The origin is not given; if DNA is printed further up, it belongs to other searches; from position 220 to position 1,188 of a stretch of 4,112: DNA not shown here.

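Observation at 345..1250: Strongly AT-rich island inside a ~50% GC ColE1 backbone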

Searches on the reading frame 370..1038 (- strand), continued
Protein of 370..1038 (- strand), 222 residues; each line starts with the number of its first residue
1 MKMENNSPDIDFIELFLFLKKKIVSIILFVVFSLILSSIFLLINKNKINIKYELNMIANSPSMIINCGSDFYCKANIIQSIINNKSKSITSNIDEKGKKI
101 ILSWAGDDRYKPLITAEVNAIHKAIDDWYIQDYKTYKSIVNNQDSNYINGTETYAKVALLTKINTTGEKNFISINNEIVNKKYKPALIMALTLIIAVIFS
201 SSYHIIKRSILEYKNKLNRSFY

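Call 91: find_encoding_contigs(protein=P0126, flank=8000, max_places=3)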
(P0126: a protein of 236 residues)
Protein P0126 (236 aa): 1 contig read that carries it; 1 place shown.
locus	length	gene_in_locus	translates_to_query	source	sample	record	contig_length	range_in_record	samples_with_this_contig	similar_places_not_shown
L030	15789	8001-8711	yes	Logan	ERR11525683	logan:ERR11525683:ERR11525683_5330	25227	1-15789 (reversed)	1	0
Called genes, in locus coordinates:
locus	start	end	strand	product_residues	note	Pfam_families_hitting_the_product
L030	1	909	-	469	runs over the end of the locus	PF02133:Transp_cyt_pur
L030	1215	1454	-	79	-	PF01206:TusA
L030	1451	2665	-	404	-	PF04143:Sulf_transp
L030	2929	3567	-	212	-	PF00005:ABC_tran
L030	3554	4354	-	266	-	PF00005:ABC_tran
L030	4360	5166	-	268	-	PF00528:BPD_transp_1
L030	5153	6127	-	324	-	PF19300:BPD_transp_1_N (weak), PF00528:BPD_transp_1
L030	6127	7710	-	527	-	PF00496:SBP_bac_5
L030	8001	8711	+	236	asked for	PF02706:Wzz, PF13807:GNVR (weak)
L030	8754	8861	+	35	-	-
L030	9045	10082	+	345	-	PF01565:FAD_binding_4, PF02873:MurB_C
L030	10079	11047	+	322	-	PF08279:HTH_11, PF03099:BPL_LplA_LipB, PF02237:BPL_C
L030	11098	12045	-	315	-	PF00485:PRK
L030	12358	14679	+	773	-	PF00708:Acylphosphatase, PF07503:zf-HYPF, PF01300:Sua5_yciO_yrdC, PF17788:HypF_C, PF22521:HypF_C_2, PF00814:TsaD (weak)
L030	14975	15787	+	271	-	?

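Call 92: find_encoding_contigs(protein=P0123, flank=8000, max_places=3)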
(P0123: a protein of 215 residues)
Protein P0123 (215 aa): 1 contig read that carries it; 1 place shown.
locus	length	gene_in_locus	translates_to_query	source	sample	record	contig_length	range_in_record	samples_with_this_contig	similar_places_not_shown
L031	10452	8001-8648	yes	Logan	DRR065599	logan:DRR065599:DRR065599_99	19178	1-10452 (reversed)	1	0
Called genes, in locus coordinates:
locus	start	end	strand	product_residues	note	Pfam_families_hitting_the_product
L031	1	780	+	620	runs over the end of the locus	PF13700:DUF4158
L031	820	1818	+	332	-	PF01526:DDE_Tnp_Tn3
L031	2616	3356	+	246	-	-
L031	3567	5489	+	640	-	PF18071:HMW1C_N, PF18254:HMw1_D2, PF13844:Glyco_transf_41 (faint)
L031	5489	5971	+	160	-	PF11143:DUF2919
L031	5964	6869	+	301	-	PF07180:CaiF_GrlA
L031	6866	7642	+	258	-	-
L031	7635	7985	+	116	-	-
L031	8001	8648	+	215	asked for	-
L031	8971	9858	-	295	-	PF12852:Cupin_6, PF00165:HTH_AraC (faint), PF12833:HTH_18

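Call 93: find_encoding_contigs(protein=P0117, flank=8000, max_places=3)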
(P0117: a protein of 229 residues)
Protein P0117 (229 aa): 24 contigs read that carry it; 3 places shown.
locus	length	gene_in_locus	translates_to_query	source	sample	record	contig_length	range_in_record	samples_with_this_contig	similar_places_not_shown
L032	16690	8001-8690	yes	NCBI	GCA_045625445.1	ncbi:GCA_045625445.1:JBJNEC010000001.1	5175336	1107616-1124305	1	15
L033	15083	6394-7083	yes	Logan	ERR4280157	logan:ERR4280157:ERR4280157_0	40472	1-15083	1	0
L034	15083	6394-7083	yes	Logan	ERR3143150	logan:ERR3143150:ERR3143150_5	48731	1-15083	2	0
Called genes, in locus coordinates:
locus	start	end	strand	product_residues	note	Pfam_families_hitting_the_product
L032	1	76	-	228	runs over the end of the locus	PF00392:GntR, PF07729:FCD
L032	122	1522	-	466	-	PF13520:AA_permease_2, PF00324:AA_permease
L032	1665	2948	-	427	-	PF00202:Aminotran_3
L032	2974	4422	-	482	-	PF00171:Aldedh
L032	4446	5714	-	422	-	PF01266:DAO, PF06039:Mqo (faint), PF07992:Pyr_redox_2 (faint)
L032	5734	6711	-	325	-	PF08943:CsiD, PF02668:TauD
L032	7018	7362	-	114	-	PF03333:PapB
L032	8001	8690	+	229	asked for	-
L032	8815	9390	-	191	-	-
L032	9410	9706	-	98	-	PF03333:PapB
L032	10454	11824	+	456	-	PF17158:MASE4, PF00990:GGDEF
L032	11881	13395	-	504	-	PF01970:TctA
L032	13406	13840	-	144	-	PF07331:TctB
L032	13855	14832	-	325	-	PF03401:TctC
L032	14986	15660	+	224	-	PF00072:Response_reg, PF00486:Trans_reg_C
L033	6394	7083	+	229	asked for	-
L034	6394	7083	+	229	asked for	-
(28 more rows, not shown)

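Call 96: search_protein_families(proteins=[L023:2501-3169:+, P0098, P0099, P0117, P0118, P0126], library=ncbifam, max_evalue=0.01)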
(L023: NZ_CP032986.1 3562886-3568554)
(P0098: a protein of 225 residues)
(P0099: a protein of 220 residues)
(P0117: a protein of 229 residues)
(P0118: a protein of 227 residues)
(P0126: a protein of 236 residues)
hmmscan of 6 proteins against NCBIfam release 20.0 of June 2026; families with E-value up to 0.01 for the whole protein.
L023:2501-3169:+ (222 aa): 0 families

P0098 (225 aa): 1 family
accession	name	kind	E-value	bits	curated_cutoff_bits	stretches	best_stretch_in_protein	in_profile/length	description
NF012015.1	PRK15471.1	equivalog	9.8e-06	24.8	267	1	3-44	13-54/325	LPS O-antigen chain length determinant protein WzzB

P0099 (220 aa): 1 family
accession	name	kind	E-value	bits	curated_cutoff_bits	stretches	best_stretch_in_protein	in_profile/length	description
NF012015.1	PRK15471.1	equivalog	0.0006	18.9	267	1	5-89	13-103/325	LPS O-antigen chain length determinant protein WzzB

P0117 (229 aa): 1 family
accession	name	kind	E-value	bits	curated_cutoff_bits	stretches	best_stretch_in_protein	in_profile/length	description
NF007699.1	PRK10381.1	equivalog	0.0011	18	300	0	6-56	21-71/368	LPS O-antigen length regulator Wzz(fepE)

P0118 (227 aa): 1 family
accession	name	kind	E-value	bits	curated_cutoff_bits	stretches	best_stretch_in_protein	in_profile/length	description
NF012015.1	PRK15471.1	equivalog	0.0023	16.9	267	0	4-63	14-74/325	LPS O-antigen chain length determinant protein WzzB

P0126 (236 aa): 6 families
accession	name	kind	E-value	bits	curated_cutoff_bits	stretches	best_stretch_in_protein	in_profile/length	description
NF012015.1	PRK15471.1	equivalog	2.9e-14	52.8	267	2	4-68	9-77/325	LPS O-antigen chain length determinant protein WzzB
NF007699.1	PRK10381.1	equivalog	1.6e-10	40.5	300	2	8-51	22-65/368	LPS O-antigen length regulator Wzz(fepE)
TIGR01006.1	polys_exp_MPA1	subfamily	2.6e-06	27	296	0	9-67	4-63/226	CspC family polysaccharide chain length determinant protein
NF008568.0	PRK11519.1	equivalog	2.3e-05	22.8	1068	0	7-64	12-69/720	tyrosine-protein kinase Wzc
NF008645.0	PRK11638.1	equivalog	0.0016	17.6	332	1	3-52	7-56/349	ECA polysaccharide chain length modulation protein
TIGR03007.1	pepcterm_ChnLen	equivalog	0.0026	16.1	278.85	0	15-53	3-41/498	XrtA system polysaccharide chain length determinant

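Call 102: list_cluster_members(proteins=[P0117, P0118, P0099, P0098, P0100, P0104, P0102, P0108, P0126, P0123])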
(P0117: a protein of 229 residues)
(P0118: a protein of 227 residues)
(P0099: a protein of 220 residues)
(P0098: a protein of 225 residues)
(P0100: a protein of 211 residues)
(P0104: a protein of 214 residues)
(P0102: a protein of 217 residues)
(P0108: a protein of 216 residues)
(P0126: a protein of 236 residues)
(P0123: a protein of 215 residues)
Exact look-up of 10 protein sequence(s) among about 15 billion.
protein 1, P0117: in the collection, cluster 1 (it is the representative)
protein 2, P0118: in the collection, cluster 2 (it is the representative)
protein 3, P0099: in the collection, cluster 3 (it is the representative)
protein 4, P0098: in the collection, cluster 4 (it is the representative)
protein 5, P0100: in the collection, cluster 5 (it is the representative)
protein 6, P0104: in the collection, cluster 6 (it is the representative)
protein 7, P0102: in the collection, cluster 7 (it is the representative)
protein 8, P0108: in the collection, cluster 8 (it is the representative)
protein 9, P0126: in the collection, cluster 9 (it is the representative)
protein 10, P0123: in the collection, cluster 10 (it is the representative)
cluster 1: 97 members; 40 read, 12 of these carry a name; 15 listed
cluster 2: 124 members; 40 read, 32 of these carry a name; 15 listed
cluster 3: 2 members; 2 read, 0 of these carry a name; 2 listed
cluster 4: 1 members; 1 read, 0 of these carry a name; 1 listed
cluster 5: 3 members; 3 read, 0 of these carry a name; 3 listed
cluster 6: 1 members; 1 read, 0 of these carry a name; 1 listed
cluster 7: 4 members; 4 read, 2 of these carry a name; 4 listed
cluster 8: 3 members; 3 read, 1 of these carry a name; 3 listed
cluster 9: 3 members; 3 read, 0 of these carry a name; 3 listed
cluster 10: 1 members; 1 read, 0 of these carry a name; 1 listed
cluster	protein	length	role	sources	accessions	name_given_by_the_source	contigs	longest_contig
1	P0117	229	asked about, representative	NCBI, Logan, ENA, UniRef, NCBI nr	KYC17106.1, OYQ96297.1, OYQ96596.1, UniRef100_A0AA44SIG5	hypothetical protein WM45_18245 [Citrobacter sp. AATXR] | Tyrosine kinase G-rich domain-containing protein n=2 Tax=Citrobacter TaxID=544 ...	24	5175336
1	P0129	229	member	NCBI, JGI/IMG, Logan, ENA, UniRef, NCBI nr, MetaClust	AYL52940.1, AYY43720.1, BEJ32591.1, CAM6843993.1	Tyrosine kinase G-rich domain-containing protein [Citrobacter freundii] | hypothetical protein n=3 Tax=Enterobacteriaceae TaxID=543 RepID=UPI0005CD5B11 | hypothetical protein [Citrobacter freundii]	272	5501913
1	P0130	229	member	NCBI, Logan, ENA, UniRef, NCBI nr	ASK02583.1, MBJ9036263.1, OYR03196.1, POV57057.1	hypothetical protein [Citrobacter freundii] | hypothetical protein n=2 Tax=Enterobacteriaceae TaxID=543 RepID=UPI000B5A25BF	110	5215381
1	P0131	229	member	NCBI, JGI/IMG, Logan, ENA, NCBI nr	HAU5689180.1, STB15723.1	Uncharacterised protein [Citrobacter freundii] | hypothetical protein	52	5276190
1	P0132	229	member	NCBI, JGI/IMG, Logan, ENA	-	hypothetical protein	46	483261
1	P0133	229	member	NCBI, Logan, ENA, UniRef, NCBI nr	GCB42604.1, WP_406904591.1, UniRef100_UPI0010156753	hypothetical protein CITFRE_47390 [Citrobacter freundii] | hypothetical protein n=2 Tax=Enterobacteriaceae TaxID=543 RepID=UPI0010156753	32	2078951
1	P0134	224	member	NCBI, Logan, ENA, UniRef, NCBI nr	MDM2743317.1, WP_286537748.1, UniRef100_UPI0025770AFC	hypothetical protein OGY15_01360 [Citrobacter sp. Cu231] | hypothetical protein n=1 Tax=Citrobacter sp. Cu231 TaxID=2985159 RepID=UPI0025770AFC | hypothetical protein [Citrobacter sp. Cu231]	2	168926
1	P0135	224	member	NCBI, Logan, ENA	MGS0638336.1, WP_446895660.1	hypothetical protein [Citrobacter sp. VF227]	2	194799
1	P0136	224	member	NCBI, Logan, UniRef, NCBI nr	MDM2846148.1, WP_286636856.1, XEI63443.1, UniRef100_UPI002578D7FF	hypothetical protein NMD21_05735 [Citrobacter portucalensis] | hypothetical protein n=1 Tax=Citrobacter TaxID=544 RepID=UPI002578D7FF | hypothetical protein [Citrobacter sp. Cpo090]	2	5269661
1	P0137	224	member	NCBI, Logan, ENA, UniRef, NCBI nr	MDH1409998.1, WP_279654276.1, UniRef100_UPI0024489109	hypothetical protein N5F20_05800 [Citrobacter freundii] | hypothetical protein n=1 Tax=Citrobacter freundii TaxID=546 RepID=UPI0024489109 | hypothetical protein [Citrobacter freundii]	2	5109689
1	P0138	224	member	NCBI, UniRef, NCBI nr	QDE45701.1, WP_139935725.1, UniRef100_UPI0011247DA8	hypothetical protein [Citrobacter sp. CF971] | hypothetical protein n=1 Tax=Citrobacter sp. CF971 TaxID=2566012 RepID=UPI0011247DA8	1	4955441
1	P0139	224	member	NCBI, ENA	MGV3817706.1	hypothetical protein ACV8SB_27090 [Citrobacter freundii]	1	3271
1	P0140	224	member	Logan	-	-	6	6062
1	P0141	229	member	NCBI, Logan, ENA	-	-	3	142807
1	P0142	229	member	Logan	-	-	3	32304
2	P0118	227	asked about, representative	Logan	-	-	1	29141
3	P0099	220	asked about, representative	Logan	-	-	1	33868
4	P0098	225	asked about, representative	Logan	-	-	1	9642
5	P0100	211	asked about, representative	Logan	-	-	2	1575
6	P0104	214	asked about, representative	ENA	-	-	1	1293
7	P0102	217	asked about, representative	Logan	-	-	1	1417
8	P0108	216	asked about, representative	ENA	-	-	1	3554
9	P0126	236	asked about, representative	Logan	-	-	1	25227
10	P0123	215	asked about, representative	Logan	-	-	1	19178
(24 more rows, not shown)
